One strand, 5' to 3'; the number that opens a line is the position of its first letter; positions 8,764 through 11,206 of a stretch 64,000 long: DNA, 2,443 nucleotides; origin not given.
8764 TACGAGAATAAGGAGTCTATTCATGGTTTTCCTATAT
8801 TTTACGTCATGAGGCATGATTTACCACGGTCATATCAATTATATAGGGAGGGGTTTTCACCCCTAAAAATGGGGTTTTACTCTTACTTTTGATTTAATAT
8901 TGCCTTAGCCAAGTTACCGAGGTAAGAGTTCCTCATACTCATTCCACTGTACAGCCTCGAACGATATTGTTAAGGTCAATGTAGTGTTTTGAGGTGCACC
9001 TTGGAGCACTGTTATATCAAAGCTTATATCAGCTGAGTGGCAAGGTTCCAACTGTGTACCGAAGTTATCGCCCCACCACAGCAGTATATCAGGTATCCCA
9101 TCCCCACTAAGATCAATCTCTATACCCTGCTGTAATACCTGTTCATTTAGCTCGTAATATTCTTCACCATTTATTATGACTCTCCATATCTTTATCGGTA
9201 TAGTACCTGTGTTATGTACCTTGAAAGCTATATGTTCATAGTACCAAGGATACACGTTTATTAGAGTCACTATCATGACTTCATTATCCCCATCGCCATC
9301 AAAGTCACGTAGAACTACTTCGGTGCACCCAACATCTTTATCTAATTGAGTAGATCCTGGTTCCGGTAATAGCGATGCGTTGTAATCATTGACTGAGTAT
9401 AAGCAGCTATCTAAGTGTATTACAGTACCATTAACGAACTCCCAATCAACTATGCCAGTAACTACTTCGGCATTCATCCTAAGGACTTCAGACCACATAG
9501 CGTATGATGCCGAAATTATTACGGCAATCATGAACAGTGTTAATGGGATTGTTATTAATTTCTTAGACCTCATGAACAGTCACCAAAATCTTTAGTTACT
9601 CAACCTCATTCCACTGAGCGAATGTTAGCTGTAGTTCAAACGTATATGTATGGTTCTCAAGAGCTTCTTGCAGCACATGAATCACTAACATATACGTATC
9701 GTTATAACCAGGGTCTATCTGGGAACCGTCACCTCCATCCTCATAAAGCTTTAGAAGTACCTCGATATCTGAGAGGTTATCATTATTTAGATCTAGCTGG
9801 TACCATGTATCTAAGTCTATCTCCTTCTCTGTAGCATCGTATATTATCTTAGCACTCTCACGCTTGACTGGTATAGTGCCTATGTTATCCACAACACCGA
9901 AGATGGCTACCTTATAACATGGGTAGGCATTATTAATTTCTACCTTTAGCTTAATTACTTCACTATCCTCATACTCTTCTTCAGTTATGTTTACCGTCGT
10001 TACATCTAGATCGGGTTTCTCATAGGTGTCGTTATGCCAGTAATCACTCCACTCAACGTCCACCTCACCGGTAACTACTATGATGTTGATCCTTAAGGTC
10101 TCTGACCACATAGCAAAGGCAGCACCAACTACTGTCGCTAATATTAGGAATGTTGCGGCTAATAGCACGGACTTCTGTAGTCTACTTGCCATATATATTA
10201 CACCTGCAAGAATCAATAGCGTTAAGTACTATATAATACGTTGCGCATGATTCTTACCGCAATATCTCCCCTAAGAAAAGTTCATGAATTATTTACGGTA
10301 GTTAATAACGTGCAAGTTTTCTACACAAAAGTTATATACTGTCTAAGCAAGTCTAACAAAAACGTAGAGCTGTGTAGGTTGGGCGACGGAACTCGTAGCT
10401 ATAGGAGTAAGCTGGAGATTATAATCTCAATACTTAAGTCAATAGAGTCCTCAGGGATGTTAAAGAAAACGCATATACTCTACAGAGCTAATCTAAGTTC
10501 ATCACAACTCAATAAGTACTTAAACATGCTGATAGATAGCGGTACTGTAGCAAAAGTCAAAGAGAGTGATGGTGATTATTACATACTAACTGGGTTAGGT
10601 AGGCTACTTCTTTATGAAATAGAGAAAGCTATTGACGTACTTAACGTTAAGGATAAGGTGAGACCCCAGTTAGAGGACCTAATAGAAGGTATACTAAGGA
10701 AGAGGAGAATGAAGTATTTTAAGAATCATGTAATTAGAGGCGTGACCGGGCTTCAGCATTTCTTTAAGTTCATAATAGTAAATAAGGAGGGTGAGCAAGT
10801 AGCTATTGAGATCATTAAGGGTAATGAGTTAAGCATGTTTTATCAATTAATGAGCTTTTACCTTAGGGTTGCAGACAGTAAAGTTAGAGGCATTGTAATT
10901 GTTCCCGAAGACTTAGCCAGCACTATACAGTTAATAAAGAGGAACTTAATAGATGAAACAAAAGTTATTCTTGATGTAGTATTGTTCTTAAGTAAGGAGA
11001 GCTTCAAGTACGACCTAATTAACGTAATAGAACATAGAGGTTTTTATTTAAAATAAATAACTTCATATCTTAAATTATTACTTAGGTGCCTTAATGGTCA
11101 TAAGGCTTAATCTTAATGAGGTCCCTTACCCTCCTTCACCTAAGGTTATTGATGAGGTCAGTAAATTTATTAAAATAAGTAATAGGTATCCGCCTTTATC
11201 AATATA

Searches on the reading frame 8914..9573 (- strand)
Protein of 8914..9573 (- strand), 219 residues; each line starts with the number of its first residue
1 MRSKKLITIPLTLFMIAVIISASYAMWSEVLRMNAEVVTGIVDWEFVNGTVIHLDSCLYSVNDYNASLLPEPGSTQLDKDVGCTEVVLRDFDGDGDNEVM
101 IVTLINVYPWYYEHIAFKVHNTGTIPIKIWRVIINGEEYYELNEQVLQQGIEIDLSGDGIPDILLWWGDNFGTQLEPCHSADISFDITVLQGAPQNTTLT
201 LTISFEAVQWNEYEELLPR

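Call 3: search_protein_families(library=pfam, proteins=[window:8914-9573:-], max_evalue=1)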
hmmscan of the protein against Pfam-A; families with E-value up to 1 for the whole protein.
window:8914-9573:- (219 aa): 2 families
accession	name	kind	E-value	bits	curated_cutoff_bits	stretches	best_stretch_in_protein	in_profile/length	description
PF13517.12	FG-GAP_3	-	0.00026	21.9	26.9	1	72-100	32-60/61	FG-GAP-like repeat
PF01839.29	FG-GAP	-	0.0032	17.8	22.1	1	86-101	5-20/37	FG-GAP repeat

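Call 4: search_protein_families(library=ncbifam, proteins=[window:8914-9573:-], max_evalue=1)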
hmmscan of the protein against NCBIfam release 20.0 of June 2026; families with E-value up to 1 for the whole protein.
window:8914-9573:- (219 aa): 1 family
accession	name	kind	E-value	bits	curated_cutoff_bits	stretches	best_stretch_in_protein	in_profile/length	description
NF011985.0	PRK15446.2-1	equivalog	0.025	13.4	656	1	135-211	25-102/397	alpha-D-ribose 1-methylphosphonate 5-triphosphate diphosphatase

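Call 14: search_solved_structures(query=window:8914-9573:-, max_evalue=10, show_alignments=2)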
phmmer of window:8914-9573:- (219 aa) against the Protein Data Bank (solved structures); distinct sequences matched with E-value up to 10: 4.
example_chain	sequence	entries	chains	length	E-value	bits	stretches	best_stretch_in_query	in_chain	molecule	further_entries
9sj2_C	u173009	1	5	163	0.013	18.3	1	87-127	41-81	AbpX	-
9rhp_A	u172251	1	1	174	0.074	15.8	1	87-127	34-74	Archaeal bundling protein X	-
6nmc_B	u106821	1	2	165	0.41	13.4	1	117-161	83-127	AcrVA1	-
6nmd_B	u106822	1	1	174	0.46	13.3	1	117-161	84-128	AcrVA1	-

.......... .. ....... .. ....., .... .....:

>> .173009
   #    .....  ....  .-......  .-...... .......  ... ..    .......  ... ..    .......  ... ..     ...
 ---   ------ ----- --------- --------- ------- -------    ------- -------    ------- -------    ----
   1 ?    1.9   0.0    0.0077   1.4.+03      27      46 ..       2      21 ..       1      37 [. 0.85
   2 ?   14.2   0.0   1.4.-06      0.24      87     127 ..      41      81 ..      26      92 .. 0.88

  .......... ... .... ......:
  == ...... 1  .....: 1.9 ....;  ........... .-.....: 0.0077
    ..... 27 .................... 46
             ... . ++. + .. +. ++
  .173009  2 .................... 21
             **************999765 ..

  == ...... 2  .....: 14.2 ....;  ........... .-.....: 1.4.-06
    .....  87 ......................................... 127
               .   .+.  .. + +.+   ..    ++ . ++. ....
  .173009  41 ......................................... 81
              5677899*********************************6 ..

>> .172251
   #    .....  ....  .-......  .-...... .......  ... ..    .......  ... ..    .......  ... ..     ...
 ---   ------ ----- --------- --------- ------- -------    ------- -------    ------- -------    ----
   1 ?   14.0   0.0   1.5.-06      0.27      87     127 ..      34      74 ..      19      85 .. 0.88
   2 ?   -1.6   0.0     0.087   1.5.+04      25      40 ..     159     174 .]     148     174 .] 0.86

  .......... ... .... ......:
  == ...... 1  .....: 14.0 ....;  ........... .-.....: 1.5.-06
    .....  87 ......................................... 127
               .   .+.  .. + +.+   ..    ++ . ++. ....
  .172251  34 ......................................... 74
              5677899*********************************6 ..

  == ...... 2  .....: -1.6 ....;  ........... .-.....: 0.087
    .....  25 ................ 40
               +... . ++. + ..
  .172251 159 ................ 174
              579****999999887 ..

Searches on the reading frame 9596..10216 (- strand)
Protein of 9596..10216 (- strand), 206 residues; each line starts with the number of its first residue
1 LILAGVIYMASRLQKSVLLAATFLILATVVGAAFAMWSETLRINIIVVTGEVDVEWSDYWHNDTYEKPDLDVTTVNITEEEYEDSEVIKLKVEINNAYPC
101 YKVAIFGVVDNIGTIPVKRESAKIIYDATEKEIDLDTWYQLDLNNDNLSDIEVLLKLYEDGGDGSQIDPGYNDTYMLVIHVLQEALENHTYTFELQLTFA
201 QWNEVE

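Call 3: search_protein_families(library=pfam, proteins=[window:9596-10216:-], max_evalue=1)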
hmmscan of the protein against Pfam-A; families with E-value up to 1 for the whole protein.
window:9596-10216:- (206 aa): 0 families

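Call 4: search_protein_families(library=ncbifam, proteins=[window:9596-10216:-], max_evalue=1)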
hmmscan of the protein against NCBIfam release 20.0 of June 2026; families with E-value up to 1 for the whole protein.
window:9596-10216:- (206 aa): 1 family
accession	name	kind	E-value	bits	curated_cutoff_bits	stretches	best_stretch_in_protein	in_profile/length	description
NF047986.1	C_WD1278_WD0630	domain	0.65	10.2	27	1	15-47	4-37/64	TomO hydrophobic C-terminal domain-containing protein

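Call 15: search_solved_structures(query=window:9596-10216:-, max_evalue=10, show_alignments=2)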
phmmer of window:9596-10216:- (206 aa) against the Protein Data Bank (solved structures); distinct sequences matched with E-value up to 10: 7.
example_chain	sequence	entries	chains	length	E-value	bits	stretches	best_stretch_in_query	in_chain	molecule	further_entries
9sj2_C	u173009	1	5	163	7.9e-05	25.8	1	37-118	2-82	AbpX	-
9rhp_A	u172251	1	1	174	0.38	13.8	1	70-118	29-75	Archaeal bundling protein X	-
8hgj_B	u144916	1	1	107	1.5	11.8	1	44-79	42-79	Hepatitis A virus cellular receptor 2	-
6dhb_A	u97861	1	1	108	1.5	11.8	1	44-79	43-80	Hepatitis A virus cellular receptor 2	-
5f71_A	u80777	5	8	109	1.5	11.8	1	44-79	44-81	Hepatitis A virus cellular receptor 2 | T-cell immunoglobulin mucin receptor 3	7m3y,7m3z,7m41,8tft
6txz_A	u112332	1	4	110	1.6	11.8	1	44-79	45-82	Hepatitis A virus cellular receptor 2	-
8tbb_D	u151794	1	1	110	1.6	11.8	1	44-79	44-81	T-cell immunoglobulin mucin receptor 3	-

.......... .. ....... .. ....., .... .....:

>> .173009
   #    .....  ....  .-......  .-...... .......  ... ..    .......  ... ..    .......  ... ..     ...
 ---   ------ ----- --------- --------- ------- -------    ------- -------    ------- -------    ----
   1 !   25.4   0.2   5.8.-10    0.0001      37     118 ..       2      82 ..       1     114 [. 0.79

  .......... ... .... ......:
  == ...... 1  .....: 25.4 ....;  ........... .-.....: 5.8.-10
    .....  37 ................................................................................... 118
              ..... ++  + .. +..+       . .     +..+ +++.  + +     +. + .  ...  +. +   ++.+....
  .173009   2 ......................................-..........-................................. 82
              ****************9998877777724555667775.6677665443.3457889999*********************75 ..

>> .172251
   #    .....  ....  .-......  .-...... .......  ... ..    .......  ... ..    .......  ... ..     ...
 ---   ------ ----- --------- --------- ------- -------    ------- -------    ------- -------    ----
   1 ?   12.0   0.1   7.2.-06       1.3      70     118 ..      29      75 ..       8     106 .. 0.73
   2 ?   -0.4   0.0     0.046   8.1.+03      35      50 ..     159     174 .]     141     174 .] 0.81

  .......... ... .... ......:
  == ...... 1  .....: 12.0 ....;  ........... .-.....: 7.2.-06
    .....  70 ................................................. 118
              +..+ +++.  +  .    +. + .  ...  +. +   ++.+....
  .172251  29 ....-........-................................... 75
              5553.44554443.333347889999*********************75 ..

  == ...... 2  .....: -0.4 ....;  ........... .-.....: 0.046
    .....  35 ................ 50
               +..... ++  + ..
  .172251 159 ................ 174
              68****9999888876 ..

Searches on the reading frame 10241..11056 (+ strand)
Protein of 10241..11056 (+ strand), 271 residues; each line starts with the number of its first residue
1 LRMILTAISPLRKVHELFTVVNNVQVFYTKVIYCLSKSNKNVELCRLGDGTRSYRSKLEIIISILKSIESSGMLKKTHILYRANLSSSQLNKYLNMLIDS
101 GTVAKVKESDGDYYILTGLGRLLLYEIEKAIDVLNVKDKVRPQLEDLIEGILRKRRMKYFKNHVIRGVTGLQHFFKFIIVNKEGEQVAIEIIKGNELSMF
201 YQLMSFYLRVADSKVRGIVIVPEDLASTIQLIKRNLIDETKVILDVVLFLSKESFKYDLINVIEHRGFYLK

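Call 3: search_protein_families(library=pfam, proteins=[window:10241-11056:+], max_evalue=1)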
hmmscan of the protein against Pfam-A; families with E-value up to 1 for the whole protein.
window:10241-11056:+ (271 aa): 7 families
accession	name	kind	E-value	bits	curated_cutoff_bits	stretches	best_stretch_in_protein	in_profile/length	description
PF14947.12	HTH_45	-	3.4e-18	65.9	25.5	1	54-133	1-75/77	Winged helix-turn-helix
PF14277.12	DUF4364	-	0.0098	16.2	26.9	1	89-157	35-102/162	Domain of unknown function (DUF4364)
PF23024.1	AMP-dom_DIP2-like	-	0.056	13.9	27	1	222-257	50-85/110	Disco-interacting protein 2-like, AMP domain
PF07788.17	PDDEXK_10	-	0.078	13.4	21.2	1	179-221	7-52/74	PD-(D/E)XK nuclease superfamily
PF21524.3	SAMD1_WH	-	0.11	13.2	24.5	0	80-107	27-54/63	SAM domain-containing protein 1, WH domain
PF24033.1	DUF7342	-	0.28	11.6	31.6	1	79-129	23-72/150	Family of unknown function (DUF7342)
PF16239.10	DUF4898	-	0.56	10.7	25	0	145-180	1-36/82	Domain of unknown function (DUF4898)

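Call 4: search_protein_families(library=ncbifam, proteins=[window:10241-11056:+], max_evalue=1)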
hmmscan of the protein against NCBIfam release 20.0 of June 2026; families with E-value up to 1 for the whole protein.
window:10241-11056:+ (271 aa): 2 families
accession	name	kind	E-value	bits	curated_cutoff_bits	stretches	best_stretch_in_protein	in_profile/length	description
NF053610.1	Sso10a_fam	subfamily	1.1e-17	63.7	60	1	55-124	1-64/64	Sso10a family chromatin protein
NF053606.1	Sta1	subfamily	0.051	13.7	80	1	62-110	23-71/100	Sta1 family transcriptional regulator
